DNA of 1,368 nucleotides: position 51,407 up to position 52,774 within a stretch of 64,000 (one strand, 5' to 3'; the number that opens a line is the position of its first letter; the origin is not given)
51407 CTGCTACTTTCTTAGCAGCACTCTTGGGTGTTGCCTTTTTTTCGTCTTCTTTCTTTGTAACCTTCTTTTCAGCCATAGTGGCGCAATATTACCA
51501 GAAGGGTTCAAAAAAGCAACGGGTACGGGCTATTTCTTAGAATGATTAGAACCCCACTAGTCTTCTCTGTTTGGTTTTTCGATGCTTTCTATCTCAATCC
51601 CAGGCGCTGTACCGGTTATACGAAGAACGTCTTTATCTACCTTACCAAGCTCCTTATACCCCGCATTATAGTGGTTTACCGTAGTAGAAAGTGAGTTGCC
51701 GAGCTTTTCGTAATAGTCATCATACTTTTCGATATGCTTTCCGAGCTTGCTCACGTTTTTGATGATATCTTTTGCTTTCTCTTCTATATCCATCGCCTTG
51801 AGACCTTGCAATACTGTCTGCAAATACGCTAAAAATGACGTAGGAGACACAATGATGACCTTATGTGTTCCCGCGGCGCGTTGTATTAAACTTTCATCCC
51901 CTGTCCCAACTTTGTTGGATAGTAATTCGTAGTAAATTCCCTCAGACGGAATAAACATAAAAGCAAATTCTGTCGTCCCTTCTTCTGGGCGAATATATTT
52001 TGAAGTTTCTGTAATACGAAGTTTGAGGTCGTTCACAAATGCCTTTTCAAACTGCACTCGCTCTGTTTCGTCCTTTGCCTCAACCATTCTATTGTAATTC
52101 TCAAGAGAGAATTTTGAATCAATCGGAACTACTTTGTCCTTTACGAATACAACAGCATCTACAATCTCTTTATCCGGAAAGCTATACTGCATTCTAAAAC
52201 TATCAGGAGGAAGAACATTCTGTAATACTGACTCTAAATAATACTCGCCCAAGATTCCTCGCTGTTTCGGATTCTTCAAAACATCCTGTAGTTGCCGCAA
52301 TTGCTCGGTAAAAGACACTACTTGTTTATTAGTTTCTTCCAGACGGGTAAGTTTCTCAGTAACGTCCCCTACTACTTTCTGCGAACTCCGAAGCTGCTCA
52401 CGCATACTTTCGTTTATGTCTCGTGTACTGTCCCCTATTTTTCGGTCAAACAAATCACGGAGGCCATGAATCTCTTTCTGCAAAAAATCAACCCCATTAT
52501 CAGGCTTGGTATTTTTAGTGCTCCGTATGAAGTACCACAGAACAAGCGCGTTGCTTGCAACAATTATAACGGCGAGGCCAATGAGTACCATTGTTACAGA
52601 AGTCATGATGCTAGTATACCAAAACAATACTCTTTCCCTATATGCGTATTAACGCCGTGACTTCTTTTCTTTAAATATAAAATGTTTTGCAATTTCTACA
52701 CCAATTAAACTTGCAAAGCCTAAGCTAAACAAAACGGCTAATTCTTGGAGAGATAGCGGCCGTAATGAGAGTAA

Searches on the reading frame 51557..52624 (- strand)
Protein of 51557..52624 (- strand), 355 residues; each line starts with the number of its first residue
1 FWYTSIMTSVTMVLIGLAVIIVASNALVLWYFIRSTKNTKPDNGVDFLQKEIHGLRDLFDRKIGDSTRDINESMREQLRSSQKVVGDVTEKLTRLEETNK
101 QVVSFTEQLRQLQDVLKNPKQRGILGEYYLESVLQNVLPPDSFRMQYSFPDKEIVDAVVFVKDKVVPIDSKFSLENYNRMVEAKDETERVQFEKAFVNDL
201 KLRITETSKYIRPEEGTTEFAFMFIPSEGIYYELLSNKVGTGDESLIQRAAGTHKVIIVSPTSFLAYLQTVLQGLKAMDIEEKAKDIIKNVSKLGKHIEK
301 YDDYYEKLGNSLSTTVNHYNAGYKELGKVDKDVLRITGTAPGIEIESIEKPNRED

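Call 61: search_protein_families(library=pfam, proteins=[window:51557-52624:-], max_evalue=0.001)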
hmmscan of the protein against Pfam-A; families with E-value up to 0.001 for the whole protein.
window:51557-52624:- (355 aa): 2 families
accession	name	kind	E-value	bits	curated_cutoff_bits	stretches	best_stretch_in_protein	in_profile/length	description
PF02646.22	RmuC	-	8.8e-56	189.6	26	1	66-326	6-270/291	RmuC family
PF06009.19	Laminin_II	-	0.00065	20.2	33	0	277-345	5-73/138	Laminin Domain II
